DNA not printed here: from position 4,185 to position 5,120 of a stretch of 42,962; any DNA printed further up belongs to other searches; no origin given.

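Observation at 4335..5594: Tandem pair of phage-encoded sulfotransferases with no obvious substrate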

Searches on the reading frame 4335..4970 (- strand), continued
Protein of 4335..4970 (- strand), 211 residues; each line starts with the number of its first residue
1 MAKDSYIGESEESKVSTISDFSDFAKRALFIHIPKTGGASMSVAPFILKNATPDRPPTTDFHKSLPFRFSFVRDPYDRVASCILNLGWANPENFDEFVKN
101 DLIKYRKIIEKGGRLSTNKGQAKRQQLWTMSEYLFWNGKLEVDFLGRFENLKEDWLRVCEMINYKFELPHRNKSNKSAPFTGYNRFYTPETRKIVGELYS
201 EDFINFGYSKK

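Call 51: fold_search(model_id=the predicted structure, library=pdb)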
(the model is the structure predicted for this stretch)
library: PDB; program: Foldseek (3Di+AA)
matches with E <= 10: 331; with E <= 0.001: 0
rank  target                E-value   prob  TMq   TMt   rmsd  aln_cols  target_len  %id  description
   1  1ov4                  1.2e-02  0.98  0.45  0.37   8.2       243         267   13  Crystal structure of human DHEA-ST complexed with androsterone (released 2004-02-17)
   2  2qp3                  1.2e-02  0.94  0.41  0.33   8.8       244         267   13  Identification and Characterization of Two Amino Acids Critical for the Substrate Inhibition of SULT2A1 (released 2008-07-29)
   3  2ad1                  3.5e-02  0.94  0.45  0.40   7.8       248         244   13  Human Sulfotransferase SULT1C2 (released 2005-08-02)
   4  3mgc_A                4.7e-02  0.80  0.43  0.37  10.1       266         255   15  Teg12 Apo (released 2010-06-09)
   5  2gwh_B                1.1e-01  0.80  0.45  0.35   9.8       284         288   14  Human Sulfotranferase SULT1C2 in complex with PAP and pentachlorophenol (released 2006-05-16)
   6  9wwe                  1.3e-01  0.66  0.42  0.32  10.0       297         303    8  Crystal structure of human tyrosylprotein sulfotransferase 2 (TPST2) in cation-bound state (released 2025-12-31)
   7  3kfv                  1.5e-01  0.41  0.28  0.25   7.9       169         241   12  Crystal structure of the SH3-kinase fragment of tight junction protein 3 (TJP3) in apo-form (released 2009-11-03)
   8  6bdq                  2.1e-01  0.41  0.36  0.31  12.9       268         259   11  Schistosoma mansoni (Blood Fluke) Sulfotransferase/CIDD-0000074 (Compound 10a) Complex (released 2018-10-03)
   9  3o3m_A                2.9e-01  0.10  0.17  0.11  16.8       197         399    9  (R)-2-Hydroxyisocaproyl-CoA Dehydratase (released 2011-03-16)
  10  5t05_B                3.0e-01  0.63  0.47  0.17  10.1       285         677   10  Crystal structure of heparan sulfate 6-O-sulfotransferase with bound PAP and IdoA2S containing hexasaccharide substrat (released 2017-02-01)
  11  3o3m_C                3.2e-01  0.11  0.17  0.11  16.3       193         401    9  (R)-2-Hydroxyisocaproyl-CoA Dehydratase (released 2011-03-16)
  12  5t03_A                3.8e-01  0.28  0.36  0.15  11.1       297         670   10  Crystal structure of heparan sulfate 6-O-sulfotransferase with bound PAP and glucuronic acid containing hexasaccharide (released 2017-02-01)
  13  8w5z_A                4.3e-01  0.51  0.46  0.32   7.9       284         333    9  Crystal structure of tick tyrosylprotein sulfotransferase reveals the activation mechanism of tick anticoagulant prote (released 2024-04-10)
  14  1g3m_A                4.3e-01  0.25  0.36  0.28  12.3       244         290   14  CRYSTAL STRUCTURE OF HUMAN ESTROGEN SULFOTRANSFERASE IN COMPLEX WITH IN-ACTIVE COFACTOR PAP AND 3,5,3',5'-TETRACHLORO- (released 2003-07-22)
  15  8cd0_A                4.6e-01  0.35  0.40  0.15   8.7       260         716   11  Human heparan sulfate N-deacetylase-N-sulfotransferase 1 in complex with calcium, 3'-phosphoadenosine-5'-phosphosulfat (released 2024-02-07)
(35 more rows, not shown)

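Call 54: search_protein_families(library=pfam, alignment_id=A6, max_evalue=0.00001)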
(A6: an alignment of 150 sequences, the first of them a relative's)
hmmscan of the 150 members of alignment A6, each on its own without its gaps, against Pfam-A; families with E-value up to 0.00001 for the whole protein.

A. member 1, L014:1096-1431:+ (111 aa): 0 families

B. families by the number of members that match (of 150 scanned): 98 families (the first 25 are shown)
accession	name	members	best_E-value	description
PF00685.33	Sulfotransfer_1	9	5e-25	Sulfotransferase domain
PF01755.23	Glyco_transf_25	7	3e-22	Glycosyltransferase family 25 (LPS biosynthesis protein)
PF13469.12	Sulfotransfer_3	6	1.5e-27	Sulfotransferase family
PF00534.26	Glycos_transf_1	5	1.2e-27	Glycosyl transferases group 1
PF00535.33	Glycos_transf_2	5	2.2e-17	Glycosyl transferase family 2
PF04577.19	Glyco_transf_61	5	3.9e-16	Glycosyltransferase 61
PF13692.12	Glyco_trans_1_4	4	1.2e-23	Glycosyl transferases group 1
PF03275.19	GLF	3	1.2e-56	UDP-galactopyranose mutase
PF01370.27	Epimerase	3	4.5e-51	NAD dependent epimerase/dehydratase family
PF13450.12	NAD_binding_8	3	9.5e-20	NAD(P)-binding Rossmann-like domain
PF01943.22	Polysacc_synt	3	1.5e-15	Polysaccharide biosynthesis protein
PF01593.30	Amino_oxidase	3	1.2e-10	Flavin containing amine oxidoreductase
PF13641.12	Glyco_tranf_2_3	3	2.8e-07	Glycosyltransferase like family 2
PF16363.11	GDP_Man_Dehyd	2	3.7e-56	GDP-mannose 4,6 dehydratase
PF04321.23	RmlD_sub_bind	2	1.3e-25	RmlD substrate binding domain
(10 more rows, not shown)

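Call 69: search_protein_families(library=padloc, proteins=[window:4335-4970:-], max_evalue=0.01)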
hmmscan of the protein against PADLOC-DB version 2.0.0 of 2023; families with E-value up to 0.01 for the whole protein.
window:4335-4970:- (211 aa): 0 families

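Call 92: search_dna_similar(query=window:4335-4970:-, collection=phages, mode=protein, max_evalue=0.001, max_rows=30)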
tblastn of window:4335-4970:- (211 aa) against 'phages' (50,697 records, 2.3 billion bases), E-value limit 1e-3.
Records with a match: 1; places in all: 1; records where one place covers at least 80% of the query: 0.
Best place of each record, by identity: <60% 1.
By first word of the organism name: Stenotrophomonas 1.
By host as written in the record: Stenotrophomonas maltophilia D1571 1.
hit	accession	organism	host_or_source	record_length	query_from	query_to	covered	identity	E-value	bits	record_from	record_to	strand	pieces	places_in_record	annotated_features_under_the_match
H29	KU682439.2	Stenotrophomonas phage vB_SmaS-DLP_6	Stenotrophomonas maltophilia D1571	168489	67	209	68%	34.0%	8e-10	64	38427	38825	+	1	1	sulfotransferase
